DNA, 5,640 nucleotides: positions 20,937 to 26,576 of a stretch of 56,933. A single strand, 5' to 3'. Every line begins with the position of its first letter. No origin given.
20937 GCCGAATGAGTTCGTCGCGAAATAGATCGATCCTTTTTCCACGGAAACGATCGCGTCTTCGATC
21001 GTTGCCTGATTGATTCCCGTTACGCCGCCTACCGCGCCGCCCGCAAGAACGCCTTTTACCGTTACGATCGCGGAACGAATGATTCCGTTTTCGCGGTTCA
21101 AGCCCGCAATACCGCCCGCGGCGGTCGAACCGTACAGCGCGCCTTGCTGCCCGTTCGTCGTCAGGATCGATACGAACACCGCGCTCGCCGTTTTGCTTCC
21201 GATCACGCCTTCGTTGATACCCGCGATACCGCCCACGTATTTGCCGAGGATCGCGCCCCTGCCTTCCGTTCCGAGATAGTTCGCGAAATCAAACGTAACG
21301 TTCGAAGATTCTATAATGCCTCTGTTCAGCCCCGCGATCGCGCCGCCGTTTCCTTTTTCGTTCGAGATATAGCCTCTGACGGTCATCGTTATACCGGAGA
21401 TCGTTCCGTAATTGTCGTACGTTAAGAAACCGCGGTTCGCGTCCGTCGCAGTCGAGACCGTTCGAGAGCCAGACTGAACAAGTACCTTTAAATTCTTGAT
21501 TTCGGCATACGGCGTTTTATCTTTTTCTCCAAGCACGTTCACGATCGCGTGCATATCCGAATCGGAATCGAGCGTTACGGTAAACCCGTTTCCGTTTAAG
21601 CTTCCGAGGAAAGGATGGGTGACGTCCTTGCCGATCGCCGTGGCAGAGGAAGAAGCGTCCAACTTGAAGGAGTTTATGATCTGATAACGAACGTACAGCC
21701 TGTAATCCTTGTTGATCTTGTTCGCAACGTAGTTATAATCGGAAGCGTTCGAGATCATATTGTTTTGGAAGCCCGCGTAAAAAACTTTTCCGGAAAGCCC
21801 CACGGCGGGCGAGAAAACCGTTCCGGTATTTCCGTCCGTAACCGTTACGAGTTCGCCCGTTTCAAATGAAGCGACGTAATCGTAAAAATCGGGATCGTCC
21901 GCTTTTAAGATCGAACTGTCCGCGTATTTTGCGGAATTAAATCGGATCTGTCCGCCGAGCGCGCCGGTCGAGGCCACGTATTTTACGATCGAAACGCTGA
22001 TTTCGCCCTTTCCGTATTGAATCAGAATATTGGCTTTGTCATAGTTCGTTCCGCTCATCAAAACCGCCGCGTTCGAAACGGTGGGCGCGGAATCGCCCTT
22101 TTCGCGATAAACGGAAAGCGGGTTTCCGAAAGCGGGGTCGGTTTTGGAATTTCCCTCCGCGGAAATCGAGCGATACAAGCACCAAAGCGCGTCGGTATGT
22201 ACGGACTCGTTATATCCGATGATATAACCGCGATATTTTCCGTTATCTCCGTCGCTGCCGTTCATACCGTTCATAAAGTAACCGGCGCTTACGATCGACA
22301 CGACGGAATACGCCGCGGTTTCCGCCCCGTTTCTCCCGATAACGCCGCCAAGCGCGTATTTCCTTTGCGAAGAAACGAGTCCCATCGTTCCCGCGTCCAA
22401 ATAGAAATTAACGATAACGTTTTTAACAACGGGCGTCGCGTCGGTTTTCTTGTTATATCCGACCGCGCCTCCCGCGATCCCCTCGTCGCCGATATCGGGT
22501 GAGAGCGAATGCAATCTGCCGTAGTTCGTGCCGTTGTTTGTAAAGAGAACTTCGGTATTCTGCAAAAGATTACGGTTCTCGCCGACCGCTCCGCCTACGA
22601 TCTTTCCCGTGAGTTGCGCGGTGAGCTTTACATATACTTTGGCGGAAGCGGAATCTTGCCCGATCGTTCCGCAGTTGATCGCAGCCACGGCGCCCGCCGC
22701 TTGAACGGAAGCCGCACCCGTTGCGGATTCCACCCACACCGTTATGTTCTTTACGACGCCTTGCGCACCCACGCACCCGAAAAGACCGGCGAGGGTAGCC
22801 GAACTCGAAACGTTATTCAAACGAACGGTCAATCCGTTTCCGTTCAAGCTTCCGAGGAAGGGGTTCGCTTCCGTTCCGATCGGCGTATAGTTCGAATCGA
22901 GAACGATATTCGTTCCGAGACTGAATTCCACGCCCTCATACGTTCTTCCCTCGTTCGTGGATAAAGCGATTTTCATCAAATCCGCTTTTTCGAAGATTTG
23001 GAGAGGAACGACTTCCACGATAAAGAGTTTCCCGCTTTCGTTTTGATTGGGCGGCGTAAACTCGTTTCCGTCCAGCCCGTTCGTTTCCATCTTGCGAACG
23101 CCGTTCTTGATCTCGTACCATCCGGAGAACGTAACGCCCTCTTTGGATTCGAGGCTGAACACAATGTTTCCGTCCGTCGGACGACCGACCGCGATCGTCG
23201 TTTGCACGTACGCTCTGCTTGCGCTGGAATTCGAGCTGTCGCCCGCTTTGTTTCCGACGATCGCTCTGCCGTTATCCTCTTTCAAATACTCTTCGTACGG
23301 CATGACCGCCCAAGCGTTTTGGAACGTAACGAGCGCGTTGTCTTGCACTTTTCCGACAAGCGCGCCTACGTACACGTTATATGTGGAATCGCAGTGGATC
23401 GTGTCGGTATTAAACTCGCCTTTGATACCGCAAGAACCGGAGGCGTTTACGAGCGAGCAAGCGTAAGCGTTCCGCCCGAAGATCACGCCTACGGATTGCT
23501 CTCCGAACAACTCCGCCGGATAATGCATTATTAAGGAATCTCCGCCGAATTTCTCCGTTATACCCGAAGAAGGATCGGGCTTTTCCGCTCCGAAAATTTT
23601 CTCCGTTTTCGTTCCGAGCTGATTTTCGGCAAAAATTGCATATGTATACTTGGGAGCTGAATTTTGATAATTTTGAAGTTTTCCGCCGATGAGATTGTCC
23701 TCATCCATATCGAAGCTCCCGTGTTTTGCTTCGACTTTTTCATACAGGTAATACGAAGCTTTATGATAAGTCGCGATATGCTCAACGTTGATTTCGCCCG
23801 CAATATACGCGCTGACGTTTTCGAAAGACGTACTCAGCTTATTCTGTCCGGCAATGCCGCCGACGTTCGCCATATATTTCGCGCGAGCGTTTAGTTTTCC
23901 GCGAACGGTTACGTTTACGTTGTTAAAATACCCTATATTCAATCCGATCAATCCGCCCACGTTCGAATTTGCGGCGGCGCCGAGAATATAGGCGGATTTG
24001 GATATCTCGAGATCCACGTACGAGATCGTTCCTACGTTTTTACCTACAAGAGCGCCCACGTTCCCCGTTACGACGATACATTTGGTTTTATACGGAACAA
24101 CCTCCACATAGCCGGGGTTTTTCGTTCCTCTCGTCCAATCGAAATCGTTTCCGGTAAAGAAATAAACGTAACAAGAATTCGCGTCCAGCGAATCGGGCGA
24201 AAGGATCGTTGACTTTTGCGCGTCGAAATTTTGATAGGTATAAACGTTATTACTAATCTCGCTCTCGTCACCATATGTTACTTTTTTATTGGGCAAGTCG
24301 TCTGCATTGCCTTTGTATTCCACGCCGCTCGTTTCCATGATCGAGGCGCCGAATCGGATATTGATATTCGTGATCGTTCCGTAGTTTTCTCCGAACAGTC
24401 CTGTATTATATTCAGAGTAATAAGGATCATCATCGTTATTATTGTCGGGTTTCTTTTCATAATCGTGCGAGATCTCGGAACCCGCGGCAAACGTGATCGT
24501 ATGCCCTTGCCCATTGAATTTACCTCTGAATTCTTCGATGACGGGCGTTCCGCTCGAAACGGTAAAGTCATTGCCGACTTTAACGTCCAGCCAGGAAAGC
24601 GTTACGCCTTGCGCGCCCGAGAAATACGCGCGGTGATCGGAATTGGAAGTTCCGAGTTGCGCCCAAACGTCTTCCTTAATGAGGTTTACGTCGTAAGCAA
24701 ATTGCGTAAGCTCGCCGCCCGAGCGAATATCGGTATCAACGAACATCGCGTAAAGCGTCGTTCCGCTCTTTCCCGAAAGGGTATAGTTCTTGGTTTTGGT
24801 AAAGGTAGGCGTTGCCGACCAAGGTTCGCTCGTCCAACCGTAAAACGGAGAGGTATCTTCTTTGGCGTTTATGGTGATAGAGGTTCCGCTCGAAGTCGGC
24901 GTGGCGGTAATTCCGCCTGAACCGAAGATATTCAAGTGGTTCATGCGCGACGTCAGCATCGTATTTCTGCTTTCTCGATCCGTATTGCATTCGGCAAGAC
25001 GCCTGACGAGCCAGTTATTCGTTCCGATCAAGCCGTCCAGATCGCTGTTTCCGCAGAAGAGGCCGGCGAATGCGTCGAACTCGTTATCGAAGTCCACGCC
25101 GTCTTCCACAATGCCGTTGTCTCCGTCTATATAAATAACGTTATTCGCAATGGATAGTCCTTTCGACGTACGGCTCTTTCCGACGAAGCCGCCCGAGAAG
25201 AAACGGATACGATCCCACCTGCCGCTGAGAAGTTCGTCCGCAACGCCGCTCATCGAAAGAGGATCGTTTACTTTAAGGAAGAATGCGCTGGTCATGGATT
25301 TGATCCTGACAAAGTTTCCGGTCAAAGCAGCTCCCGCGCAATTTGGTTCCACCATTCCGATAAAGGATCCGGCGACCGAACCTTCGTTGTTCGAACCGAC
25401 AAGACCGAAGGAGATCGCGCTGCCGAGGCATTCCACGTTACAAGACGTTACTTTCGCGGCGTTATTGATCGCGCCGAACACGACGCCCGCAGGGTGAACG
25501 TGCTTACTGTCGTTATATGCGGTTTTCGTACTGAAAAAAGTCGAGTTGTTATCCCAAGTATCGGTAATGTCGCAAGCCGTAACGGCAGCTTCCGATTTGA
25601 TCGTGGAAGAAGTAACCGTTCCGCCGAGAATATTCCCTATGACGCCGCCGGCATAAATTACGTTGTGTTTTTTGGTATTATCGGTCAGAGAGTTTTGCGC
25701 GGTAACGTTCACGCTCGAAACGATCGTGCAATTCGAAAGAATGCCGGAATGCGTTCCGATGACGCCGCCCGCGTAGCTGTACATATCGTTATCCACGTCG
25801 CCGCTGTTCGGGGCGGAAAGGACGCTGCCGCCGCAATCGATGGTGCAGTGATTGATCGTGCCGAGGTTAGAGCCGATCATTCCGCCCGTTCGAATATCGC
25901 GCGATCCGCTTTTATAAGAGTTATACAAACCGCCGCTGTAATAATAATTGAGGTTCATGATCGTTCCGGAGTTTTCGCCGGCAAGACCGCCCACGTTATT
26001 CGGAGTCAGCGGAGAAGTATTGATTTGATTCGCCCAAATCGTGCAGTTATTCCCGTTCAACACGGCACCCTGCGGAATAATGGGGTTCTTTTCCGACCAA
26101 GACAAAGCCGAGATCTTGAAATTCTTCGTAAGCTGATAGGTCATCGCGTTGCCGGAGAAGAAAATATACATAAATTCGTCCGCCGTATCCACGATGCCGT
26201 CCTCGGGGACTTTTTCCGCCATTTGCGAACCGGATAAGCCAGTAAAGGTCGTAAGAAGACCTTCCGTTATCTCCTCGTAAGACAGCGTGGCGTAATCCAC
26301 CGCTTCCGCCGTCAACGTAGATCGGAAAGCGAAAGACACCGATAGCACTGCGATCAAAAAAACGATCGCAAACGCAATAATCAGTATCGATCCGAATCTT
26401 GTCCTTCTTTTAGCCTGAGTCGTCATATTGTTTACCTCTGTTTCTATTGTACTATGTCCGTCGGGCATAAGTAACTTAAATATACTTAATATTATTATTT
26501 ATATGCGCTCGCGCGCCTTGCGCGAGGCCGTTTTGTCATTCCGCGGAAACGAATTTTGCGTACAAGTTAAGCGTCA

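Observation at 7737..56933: Two tandem, co-directional giant ORFs (about 6,229 and at least 10,131 codons) occupy 86% of the window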

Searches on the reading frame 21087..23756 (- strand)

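Call 31: search_protein_families(library=pfam, proteins=[window:21087-23756:-], max_evalue=1)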
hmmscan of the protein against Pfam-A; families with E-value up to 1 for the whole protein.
window:21087-23756:- (890 aa): 1 family
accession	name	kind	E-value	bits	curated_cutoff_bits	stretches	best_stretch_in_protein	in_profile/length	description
PF22642.1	MinC_N_1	-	0.27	12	27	1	723-770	8-58/78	Cell-division inhibitor MinC, N-terminal domain-like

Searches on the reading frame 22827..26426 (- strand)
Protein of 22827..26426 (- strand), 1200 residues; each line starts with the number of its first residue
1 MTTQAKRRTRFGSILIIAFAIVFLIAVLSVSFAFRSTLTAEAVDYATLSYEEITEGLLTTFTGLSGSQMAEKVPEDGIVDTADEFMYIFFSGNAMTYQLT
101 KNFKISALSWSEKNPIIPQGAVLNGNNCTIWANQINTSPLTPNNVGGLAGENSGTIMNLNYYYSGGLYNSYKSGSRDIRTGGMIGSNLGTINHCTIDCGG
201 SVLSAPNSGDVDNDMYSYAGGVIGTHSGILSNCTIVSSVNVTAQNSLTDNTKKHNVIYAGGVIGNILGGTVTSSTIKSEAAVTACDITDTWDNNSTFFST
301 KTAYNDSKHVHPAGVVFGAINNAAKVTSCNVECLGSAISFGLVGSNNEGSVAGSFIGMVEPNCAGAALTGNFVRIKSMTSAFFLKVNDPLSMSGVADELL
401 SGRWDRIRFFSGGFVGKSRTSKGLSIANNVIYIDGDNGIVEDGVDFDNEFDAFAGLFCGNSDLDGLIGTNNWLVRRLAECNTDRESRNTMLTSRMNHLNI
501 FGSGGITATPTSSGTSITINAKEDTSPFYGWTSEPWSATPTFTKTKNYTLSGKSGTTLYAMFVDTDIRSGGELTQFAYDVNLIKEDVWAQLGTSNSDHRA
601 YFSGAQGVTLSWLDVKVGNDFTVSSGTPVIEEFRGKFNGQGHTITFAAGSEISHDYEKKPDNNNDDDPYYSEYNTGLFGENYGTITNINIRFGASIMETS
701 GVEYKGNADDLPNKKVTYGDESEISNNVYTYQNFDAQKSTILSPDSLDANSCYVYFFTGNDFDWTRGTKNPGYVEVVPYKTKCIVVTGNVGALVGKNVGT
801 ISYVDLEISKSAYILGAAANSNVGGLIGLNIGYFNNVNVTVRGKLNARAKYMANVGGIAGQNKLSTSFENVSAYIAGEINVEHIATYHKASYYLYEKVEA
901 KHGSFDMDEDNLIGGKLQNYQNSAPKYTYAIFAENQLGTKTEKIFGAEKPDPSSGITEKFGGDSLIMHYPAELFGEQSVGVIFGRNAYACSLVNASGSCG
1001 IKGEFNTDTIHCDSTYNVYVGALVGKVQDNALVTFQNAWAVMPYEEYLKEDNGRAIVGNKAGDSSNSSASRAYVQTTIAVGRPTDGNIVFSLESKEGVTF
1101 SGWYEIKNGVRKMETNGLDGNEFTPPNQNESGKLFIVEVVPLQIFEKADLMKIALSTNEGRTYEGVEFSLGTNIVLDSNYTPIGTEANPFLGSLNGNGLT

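Call 33: find_homologous_proteins(query=window:22827-26426:-)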
Query window:22827-26426:-: 8000 candidates shared short words with the query, none scored E <= 0.001.

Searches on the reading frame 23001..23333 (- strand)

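Call 101: search_protein_families(library=pfam, proteins=[window:23001-23333:-], max_evalue=10)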
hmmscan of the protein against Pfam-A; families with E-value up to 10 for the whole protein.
window:23001-23333:- (111 aa): 1 family
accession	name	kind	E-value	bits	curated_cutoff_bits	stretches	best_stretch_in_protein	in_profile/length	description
PF09479.16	Flg_new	-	0.014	16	27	1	63-84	29-50/65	Listeria-Bacteroides repeat domain (List_Bact_rpt)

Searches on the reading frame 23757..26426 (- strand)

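Call 31: search_protein_families(library=pfam, proteins=[window:23757-26426:-], max_evalue=1)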
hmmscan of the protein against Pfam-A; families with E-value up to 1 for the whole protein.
window:23757-26426:- (890 aa): 1 family
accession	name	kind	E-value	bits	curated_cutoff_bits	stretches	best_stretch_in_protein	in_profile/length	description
PF07581.17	Glug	-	0.14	13.1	20.5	1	820-844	2-26/28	The GLUG motif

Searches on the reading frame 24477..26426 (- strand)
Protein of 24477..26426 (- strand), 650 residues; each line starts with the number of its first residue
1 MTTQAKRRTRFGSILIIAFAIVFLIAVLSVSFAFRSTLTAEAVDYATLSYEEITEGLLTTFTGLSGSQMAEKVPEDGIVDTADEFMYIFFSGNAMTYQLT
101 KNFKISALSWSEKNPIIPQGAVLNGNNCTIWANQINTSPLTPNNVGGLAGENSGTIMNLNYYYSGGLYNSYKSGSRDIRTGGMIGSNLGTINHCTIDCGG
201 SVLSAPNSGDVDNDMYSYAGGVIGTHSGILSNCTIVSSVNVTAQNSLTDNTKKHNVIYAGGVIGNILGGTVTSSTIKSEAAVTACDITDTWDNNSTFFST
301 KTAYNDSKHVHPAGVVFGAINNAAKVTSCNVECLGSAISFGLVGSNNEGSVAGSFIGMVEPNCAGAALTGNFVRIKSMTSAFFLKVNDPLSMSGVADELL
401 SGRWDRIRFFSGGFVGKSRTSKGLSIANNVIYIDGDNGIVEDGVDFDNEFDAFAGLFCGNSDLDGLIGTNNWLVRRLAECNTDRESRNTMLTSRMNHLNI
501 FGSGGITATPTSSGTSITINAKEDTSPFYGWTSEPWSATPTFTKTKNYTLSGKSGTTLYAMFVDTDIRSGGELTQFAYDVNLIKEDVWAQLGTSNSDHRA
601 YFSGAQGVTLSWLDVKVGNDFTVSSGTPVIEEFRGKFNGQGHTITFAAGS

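Call 82: find_related_loci(query=A4, collection=metagenome_contigs, flank=10000)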
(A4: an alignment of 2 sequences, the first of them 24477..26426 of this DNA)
Query A4 (650 aa) in metagenome_contigs; peptide patterns used: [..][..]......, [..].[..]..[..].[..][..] (x = any residue, [..] = any of these).
212 stretches matched a pattern, but none encodes a relative of the query by tblastn (E <= 1e-3).
